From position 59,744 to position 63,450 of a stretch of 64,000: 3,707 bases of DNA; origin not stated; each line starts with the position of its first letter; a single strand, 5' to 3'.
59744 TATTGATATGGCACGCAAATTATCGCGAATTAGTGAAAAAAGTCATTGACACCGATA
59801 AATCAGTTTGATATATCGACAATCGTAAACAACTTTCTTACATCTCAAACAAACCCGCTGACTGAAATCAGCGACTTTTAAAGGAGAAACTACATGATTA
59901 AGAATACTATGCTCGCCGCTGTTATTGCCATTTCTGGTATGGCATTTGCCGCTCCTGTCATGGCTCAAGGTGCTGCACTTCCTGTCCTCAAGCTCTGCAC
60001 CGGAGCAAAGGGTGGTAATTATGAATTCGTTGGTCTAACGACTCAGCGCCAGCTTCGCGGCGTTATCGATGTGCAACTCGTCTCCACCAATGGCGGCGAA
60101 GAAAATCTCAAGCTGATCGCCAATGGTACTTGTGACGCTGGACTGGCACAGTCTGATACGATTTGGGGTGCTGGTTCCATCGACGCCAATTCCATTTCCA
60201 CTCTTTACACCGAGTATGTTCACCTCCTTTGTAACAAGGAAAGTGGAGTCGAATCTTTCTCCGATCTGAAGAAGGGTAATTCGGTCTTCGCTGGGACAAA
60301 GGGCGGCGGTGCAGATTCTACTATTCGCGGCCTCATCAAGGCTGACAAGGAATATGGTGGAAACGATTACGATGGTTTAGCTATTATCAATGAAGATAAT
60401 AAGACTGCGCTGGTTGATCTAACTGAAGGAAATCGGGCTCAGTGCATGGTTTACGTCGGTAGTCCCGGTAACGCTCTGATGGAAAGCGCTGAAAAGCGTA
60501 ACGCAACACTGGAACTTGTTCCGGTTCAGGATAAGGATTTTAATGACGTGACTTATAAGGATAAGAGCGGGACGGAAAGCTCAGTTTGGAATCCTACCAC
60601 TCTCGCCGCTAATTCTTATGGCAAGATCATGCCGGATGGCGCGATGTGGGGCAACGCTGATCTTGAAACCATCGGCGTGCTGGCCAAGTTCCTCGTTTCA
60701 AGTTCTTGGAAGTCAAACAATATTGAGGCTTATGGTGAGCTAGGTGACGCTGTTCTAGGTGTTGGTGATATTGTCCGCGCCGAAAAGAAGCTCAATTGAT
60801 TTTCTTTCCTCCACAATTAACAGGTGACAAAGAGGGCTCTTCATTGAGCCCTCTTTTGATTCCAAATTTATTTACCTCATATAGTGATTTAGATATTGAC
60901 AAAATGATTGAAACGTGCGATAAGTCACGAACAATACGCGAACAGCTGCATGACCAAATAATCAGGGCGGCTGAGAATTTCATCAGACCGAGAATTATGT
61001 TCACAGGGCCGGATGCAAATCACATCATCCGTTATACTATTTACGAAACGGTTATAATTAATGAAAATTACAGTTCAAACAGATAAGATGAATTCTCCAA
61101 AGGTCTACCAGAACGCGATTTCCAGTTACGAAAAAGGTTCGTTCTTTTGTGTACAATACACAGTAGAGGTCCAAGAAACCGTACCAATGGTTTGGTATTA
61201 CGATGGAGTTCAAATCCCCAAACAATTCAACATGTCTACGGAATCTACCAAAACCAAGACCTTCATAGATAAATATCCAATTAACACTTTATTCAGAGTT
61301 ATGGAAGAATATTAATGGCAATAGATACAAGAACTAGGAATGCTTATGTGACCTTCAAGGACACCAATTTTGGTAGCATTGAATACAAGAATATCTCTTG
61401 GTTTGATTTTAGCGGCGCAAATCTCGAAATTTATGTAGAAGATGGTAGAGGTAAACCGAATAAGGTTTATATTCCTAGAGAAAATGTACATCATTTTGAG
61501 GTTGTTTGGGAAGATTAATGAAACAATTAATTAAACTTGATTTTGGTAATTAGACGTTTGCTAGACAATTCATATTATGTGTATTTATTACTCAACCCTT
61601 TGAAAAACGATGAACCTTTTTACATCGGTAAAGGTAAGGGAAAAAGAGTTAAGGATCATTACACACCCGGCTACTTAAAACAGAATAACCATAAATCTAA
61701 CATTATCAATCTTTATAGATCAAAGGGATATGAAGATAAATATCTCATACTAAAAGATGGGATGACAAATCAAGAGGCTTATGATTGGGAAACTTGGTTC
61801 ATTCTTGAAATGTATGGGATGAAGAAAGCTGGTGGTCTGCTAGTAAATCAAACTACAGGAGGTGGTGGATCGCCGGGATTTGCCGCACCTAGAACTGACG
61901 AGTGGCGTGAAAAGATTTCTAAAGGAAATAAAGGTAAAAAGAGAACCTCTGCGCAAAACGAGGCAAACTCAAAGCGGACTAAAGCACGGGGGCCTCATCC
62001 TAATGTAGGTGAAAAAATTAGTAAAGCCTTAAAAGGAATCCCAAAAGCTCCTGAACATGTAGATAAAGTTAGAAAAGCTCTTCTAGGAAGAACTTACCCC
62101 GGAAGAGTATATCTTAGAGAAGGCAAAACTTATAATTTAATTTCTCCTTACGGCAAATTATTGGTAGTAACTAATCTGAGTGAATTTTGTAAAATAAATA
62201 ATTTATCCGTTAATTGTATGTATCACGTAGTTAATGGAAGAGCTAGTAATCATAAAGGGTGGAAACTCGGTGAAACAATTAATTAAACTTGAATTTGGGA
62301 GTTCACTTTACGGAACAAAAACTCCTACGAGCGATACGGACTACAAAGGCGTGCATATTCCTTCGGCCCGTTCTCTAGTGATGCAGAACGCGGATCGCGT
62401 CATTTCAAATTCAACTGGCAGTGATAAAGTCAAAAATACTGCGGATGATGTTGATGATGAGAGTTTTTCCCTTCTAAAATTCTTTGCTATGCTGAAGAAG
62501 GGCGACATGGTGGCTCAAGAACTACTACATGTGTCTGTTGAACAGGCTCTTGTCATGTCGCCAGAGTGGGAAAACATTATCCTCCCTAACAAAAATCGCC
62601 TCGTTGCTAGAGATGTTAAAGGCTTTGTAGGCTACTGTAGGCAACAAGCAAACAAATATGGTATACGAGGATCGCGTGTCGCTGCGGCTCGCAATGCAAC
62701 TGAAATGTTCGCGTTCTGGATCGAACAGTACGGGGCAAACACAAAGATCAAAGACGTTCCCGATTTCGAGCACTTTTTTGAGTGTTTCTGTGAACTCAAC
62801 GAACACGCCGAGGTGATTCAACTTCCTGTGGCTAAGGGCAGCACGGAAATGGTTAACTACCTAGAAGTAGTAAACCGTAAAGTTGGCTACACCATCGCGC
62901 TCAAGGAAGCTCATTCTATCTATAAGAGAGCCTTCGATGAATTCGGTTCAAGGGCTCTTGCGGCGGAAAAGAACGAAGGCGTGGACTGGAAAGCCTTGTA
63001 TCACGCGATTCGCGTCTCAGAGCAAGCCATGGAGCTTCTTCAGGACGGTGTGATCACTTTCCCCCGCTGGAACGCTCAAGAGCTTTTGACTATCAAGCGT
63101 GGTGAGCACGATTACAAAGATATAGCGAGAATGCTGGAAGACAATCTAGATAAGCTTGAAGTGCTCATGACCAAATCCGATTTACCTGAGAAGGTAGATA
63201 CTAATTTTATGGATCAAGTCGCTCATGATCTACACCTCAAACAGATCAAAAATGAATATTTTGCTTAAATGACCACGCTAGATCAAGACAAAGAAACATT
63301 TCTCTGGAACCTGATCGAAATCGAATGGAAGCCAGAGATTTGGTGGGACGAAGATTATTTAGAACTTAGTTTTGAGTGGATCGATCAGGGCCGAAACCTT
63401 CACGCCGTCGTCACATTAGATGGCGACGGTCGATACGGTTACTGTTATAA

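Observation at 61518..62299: GIY-YIG homing endonuclease inserted into the 5' end of a nucleotidyltransferase gene, with target-site duplication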

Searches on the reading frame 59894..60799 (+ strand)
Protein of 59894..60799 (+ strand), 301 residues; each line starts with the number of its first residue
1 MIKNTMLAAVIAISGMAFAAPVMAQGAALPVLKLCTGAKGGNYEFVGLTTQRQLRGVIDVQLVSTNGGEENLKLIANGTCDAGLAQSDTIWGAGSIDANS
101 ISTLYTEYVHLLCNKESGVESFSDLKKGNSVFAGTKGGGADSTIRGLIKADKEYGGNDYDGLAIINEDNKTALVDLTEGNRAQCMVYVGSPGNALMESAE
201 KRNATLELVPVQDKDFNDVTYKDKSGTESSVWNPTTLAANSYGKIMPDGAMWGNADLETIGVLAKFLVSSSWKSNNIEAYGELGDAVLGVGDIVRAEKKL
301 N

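Call 5: search_protein_families(library=pfam, proteins=[window:59894-60799:+], max_evalue=0.01)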
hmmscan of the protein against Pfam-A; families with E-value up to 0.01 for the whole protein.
window:59894-60799:+ (301 aa): 2 families
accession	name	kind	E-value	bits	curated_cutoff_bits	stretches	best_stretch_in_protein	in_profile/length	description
PF16868.10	NMT1_3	-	1.8e-13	51.2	27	1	36-244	3-216/289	NMT1-like family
PF09084.16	NMT1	-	0.0011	19.3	20.5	1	58-180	21-140/216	NMT1/THI5 like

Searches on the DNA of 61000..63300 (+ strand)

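Call 4: search_dna_similar(query=window:61000-63300:+, collection=phages, mode=near, max_rows=30)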
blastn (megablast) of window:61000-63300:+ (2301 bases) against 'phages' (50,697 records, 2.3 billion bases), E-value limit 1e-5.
No match.
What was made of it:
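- Tried and rejected: Near-identical DNA in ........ phages: none (call 4).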

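Call 56: search_rna_families(source=window, start=61200, end=62600, threshold=evalue, max_evalue=10)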
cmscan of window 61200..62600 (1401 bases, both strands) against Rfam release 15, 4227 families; matches with E-value up to 10: 1.
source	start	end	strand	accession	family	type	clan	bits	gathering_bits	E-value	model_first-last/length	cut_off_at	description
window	61271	61348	-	RF02701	PsrR1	Gene; sRNA;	-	17.7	42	2.6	1-79/79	no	Photosynthesis regulatory RNA1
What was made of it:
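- On Group I intron with an internal endonuclease gene: No Rfam hit at E up to 10 in 61200-62600 (call 56).
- No Rfam intron match even at E up to 10 (call 56).
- Tried and rejected: Group I intron: no Rfam match (call 56).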

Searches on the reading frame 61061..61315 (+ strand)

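Call 5: search_protein_families(library=pfam, proteins=[window:61061-61315:+], max_evalue=0.01)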
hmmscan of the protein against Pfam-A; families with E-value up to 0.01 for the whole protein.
window:61061-61315:+ (84 aa): 0 families

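Call 35: search_protein_families(library=phrogs, proteins=[window:61061-61315:+], max_evalue=0.001)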
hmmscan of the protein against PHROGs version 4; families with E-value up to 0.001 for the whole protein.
window:61061-61315:+ (84 aa): 1 family
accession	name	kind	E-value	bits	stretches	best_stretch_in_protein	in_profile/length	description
phrog_10299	-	unknown function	3.6e-09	37.4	1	1-35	1-35/53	-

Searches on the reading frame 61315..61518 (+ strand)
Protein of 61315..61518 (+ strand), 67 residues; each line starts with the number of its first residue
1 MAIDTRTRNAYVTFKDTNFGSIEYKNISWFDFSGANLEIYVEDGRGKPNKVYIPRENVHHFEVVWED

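Call 5: search_protein_families(library=pfam, proteins=[window:61315-61518:+], max_evalue=0.01)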
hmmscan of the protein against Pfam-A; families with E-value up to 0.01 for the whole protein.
window:61315-61518:+ (67 aa): 0 families

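Call 24: find_encoding_contigs(protein=window:61315-61515:+, flank=4000, max_places=10)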
Protein window:61315-61515:+ (67 aa): 5 contigs read that carry it; 2 places shown.
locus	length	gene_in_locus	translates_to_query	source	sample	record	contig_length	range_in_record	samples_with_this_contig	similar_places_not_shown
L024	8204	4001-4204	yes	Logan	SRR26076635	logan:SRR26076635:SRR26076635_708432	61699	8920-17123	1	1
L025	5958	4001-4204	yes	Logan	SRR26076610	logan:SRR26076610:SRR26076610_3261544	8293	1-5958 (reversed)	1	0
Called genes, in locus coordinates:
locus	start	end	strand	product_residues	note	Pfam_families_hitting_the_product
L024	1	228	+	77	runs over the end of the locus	-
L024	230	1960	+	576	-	PF00176:SNF2-rel_dom, PF04851:ResIII, PF00270:DEAD (faint), PF00271:Helicase_C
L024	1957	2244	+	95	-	-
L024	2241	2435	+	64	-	-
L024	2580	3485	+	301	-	PF16868:NMT1_3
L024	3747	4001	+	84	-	-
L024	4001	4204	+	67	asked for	-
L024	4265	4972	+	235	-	-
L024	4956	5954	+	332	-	PF10127:RlaP (weak)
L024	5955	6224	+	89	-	-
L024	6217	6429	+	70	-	-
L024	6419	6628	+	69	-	-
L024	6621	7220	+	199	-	PF00265:TK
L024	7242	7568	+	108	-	-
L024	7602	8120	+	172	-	PF12917:YfbR-like (faint)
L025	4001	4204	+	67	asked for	-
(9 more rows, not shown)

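Call 35: search_protein_families(library=phrogs, proteins=[window:61315-61518:+], max_evalue=0.001)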
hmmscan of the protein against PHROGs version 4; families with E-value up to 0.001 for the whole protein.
window:61315-61518:+ (67 aa): 0 families
